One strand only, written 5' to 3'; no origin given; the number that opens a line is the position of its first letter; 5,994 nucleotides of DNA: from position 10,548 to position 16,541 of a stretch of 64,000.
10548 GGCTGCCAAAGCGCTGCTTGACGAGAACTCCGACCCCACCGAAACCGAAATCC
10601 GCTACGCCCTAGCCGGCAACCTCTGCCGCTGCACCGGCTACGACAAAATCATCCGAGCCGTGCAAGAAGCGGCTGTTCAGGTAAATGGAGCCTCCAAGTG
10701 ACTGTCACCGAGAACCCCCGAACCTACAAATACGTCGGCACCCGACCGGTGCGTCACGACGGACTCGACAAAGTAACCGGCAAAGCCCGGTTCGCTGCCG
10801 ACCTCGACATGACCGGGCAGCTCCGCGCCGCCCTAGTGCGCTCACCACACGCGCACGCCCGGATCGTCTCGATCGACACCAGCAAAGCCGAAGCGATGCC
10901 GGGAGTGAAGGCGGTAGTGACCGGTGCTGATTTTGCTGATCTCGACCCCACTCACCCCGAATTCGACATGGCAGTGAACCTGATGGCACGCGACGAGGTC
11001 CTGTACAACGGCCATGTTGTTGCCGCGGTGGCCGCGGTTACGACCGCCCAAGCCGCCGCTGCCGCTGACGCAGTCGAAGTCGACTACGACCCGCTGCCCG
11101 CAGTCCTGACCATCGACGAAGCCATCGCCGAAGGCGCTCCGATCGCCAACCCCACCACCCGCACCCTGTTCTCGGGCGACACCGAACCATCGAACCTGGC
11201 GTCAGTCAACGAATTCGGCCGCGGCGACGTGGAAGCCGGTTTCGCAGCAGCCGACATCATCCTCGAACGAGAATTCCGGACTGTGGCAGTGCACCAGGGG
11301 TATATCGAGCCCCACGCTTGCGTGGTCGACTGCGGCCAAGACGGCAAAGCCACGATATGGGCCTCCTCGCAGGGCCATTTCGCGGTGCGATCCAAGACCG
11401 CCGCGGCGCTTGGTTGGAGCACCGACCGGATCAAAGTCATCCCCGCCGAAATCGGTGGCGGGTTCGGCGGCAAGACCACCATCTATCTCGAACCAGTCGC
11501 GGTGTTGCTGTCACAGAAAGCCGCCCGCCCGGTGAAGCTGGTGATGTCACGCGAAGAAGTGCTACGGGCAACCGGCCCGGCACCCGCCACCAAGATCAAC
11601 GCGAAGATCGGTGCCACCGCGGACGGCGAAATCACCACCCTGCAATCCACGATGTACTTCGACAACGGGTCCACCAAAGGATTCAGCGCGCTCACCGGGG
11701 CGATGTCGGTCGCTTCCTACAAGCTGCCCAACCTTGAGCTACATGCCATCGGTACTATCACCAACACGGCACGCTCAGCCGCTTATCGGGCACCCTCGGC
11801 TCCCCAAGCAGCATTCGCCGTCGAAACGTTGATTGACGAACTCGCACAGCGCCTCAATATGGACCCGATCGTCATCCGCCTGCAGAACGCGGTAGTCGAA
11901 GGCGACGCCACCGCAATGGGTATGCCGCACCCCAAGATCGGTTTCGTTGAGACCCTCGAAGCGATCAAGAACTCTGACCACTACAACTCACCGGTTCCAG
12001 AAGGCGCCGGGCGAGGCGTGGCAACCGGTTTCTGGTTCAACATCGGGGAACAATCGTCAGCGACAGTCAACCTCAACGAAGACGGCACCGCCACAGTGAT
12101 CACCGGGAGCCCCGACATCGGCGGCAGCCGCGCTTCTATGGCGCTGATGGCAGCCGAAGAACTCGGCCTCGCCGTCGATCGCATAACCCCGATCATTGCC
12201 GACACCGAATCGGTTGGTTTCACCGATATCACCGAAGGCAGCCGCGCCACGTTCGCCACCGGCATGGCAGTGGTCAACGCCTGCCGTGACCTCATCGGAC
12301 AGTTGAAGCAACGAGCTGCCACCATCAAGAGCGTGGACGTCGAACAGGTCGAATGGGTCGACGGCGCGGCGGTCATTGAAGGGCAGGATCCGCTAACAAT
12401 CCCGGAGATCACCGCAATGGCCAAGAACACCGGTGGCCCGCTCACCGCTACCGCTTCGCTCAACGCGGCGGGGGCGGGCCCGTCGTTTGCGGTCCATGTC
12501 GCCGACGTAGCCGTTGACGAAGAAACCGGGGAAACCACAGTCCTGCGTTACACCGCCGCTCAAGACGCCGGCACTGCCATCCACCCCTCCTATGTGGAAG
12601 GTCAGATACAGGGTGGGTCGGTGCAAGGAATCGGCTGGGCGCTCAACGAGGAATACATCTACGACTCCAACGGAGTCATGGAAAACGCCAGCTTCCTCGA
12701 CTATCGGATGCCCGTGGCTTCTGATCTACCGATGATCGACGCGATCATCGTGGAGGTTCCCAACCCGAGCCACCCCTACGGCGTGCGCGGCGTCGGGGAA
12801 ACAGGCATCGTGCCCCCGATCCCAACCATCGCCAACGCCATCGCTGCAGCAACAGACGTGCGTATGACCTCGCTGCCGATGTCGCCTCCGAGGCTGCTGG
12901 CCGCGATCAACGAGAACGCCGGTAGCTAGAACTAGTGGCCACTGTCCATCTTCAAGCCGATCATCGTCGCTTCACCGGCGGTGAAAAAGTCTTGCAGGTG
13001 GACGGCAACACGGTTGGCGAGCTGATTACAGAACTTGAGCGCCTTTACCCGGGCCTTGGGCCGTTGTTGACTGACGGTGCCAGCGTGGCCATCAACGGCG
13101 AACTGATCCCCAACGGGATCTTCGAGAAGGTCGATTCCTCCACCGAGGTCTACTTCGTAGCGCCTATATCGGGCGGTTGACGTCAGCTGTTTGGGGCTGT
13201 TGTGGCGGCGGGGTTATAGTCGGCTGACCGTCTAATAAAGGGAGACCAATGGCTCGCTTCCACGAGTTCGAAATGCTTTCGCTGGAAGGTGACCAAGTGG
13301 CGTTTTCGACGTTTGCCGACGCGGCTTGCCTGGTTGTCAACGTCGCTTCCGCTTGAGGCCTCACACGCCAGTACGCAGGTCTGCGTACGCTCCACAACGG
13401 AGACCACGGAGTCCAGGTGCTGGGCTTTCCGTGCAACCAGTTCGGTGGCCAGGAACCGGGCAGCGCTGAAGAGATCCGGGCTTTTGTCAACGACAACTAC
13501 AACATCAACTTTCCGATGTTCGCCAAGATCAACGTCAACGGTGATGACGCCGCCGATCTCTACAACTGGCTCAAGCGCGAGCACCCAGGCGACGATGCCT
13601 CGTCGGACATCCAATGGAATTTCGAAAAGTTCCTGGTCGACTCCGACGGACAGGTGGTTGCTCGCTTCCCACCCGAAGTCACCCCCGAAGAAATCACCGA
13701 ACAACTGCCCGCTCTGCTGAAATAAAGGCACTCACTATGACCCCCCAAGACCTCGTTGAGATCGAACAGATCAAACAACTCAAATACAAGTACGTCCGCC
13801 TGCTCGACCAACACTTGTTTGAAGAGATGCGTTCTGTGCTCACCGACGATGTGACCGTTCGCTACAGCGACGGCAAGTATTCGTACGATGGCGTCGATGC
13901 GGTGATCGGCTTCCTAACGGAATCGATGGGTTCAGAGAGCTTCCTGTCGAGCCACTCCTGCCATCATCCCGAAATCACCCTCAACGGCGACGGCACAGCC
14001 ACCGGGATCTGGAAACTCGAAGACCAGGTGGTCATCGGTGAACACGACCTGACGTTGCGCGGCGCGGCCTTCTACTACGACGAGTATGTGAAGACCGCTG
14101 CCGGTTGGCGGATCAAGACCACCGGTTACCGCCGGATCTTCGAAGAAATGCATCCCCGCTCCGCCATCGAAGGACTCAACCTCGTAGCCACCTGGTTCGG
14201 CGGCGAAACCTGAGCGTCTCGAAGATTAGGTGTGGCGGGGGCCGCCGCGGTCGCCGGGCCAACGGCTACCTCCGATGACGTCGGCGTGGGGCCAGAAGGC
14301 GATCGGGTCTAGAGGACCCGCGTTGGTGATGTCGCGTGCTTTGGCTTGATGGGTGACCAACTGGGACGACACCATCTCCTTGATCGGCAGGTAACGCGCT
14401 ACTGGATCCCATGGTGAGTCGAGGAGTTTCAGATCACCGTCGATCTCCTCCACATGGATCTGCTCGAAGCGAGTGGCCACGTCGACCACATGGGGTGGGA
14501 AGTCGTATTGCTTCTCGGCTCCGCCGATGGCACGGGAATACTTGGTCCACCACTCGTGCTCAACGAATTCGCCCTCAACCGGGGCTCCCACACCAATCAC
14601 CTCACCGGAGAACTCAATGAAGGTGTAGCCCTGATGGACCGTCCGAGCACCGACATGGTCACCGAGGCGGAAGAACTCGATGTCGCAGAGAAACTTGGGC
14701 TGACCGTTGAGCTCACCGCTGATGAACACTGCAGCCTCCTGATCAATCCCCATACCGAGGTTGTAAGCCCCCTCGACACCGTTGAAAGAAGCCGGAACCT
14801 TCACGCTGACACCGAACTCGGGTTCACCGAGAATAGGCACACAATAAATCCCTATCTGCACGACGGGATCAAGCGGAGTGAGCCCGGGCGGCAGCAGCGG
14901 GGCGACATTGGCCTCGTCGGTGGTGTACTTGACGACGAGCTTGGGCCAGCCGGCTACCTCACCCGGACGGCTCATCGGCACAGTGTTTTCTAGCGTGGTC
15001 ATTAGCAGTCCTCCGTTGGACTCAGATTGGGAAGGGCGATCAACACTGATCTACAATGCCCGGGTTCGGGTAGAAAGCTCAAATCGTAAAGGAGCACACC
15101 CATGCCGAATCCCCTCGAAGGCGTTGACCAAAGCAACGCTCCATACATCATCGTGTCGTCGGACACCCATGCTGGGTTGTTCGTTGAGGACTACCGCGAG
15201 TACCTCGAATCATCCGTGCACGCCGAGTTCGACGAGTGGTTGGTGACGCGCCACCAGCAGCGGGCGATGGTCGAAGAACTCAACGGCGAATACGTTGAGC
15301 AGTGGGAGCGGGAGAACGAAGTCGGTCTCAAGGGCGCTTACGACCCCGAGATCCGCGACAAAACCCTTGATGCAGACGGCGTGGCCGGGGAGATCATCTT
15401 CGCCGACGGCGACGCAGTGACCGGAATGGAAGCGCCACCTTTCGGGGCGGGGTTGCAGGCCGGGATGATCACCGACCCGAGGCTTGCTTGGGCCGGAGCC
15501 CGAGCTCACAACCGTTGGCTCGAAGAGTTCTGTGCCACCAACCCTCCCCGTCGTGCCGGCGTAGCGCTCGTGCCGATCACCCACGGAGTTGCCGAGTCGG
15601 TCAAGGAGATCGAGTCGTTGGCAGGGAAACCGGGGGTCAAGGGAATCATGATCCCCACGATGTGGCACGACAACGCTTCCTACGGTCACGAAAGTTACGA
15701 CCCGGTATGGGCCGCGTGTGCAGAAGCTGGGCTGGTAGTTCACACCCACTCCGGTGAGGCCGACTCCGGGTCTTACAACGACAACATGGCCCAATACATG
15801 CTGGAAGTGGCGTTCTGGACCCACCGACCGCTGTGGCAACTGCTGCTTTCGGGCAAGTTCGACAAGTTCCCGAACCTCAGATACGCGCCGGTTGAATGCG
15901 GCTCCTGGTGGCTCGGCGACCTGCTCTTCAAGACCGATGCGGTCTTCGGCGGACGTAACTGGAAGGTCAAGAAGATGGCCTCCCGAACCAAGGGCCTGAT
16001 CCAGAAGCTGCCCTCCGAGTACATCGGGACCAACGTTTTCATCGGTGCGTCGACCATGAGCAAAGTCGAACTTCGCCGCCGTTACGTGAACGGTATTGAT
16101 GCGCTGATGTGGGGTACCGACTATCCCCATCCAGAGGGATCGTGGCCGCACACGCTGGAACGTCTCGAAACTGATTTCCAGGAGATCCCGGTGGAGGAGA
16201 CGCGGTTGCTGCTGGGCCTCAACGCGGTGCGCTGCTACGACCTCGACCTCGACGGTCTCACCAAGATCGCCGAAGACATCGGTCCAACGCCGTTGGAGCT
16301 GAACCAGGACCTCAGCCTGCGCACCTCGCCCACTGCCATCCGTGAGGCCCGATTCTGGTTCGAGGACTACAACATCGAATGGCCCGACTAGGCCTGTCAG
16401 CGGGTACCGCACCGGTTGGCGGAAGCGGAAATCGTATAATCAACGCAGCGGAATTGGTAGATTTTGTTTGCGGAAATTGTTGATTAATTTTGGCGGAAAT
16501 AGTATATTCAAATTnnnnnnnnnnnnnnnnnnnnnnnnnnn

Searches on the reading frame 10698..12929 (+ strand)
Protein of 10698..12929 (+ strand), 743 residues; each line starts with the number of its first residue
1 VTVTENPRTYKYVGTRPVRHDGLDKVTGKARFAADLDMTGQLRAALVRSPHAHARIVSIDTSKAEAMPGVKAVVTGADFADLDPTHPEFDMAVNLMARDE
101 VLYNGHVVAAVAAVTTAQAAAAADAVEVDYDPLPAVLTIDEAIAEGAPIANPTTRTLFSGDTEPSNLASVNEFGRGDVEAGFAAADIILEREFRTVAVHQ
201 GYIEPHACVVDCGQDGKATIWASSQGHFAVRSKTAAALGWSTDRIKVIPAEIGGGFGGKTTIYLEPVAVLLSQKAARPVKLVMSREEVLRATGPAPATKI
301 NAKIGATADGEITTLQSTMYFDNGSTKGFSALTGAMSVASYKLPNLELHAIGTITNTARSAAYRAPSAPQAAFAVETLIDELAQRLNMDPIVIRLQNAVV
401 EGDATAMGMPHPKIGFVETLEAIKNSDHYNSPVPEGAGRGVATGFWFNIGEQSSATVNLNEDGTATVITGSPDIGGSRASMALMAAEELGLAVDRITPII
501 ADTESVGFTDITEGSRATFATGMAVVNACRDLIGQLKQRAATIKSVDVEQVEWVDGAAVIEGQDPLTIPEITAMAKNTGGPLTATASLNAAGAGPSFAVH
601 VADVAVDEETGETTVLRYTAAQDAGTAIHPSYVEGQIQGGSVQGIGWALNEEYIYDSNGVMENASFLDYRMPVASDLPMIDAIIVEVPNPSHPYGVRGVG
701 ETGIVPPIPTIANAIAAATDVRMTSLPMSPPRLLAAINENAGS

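Call 14: search_protein_families(library=pfam, proteins=[window:10698-12929:+])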
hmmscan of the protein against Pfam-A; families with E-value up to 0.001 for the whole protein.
window:10698-12929:+ (743 aa): 3 families
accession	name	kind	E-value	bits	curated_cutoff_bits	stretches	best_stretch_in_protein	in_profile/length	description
PF02738.23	MoCoBD_1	-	4.5e-66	222.9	27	1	163-398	5-244/244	Molybdopterin cofactor-binding domain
PF20256.3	MoCoBD_2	-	1.8e-65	221.7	27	1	440-678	35-283/283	Molybdopterin cofactor-binding domain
PF01315.27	Ald_Xan_dh_C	-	2.7e-28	98.9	31.3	1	27-134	1-110/110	Aldehyde oxidase and xanthine dehydrogenase, a/b hammerhead domain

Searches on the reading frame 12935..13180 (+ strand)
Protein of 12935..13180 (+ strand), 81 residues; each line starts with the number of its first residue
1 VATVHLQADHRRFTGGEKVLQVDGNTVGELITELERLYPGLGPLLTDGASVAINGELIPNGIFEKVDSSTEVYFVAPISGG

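Call 14: search_protein_families(library=pfam, proteins=[window:12935-13180:+])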
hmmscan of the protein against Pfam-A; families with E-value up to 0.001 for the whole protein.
window:12935-13180:+ (81 aa): 1 family
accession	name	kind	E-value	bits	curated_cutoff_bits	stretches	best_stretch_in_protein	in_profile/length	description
PF02597.26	ThiS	-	3.6e-09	37.5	22.5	1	5-81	2-76/76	ThiS family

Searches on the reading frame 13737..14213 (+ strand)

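Call 14: search_protein_families(library=pfam, proteins=[window:13737-14213:+])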
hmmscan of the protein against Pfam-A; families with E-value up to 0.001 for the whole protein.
window:13737-14213:+ (158 aa): 1 family
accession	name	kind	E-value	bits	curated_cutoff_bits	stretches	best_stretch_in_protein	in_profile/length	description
PF13577.12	SnoaL_4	-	1.1e-27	96.9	24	1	6-128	3-124/126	SnoaL-like domain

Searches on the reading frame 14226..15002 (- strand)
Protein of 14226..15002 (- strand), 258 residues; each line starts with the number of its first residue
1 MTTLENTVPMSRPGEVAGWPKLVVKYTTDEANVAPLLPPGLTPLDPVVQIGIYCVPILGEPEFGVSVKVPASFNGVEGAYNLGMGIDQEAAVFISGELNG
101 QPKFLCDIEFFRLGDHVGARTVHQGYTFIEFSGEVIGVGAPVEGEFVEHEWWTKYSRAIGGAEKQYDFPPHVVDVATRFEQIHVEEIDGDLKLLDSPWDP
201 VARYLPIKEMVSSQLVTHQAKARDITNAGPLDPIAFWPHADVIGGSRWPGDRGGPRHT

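Call 14: search_protein_families(library=pfam, proteins=[window:14226-15002:-])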
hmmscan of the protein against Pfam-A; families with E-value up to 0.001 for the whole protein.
window:14226-15002:- (258 aa): 1 family
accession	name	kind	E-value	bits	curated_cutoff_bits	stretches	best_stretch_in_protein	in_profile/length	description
PF06314.16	ADC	-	2.4e-28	99.7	29.8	1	13-221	19-227/238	Acetoacetate decarboxylase (ADC)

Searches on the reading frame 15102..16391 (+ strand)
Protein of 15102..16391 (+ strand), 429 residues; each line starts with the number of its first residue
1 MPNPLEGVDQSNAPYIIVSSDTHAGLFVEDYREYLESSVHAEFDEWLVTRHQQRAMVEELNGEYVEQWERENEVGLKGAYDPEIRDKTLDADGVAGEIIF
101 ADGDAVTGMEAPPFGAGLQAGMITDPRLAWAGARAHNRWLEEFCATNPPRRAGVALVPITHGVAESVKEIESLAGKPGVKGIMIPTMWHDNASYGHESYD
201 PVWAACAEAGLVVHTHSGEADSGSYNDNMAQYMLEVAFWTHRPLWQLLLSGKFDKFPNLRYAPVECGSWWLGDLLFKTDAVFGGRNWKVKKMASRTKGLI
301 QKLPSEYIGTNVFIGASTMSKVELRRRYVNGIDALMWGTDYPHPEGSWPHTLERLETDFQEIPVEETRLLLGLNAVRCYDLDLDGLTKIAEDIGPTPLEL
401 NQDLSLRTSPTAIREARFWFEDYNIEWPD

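Call 14: search_protein_families(library=pfam, proteins=[window:15102-16391:+])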
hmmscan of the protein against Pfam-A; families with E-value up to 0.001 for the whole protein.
window:15102-16391:+ (429 aa): 1 family
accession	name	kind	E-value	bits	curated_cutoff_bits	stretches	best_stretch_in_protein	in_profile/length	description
PF04909.20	Amidohydro_2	-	2.8e-24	86.8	26.4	1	117-381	46-289/289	Amidohydrolase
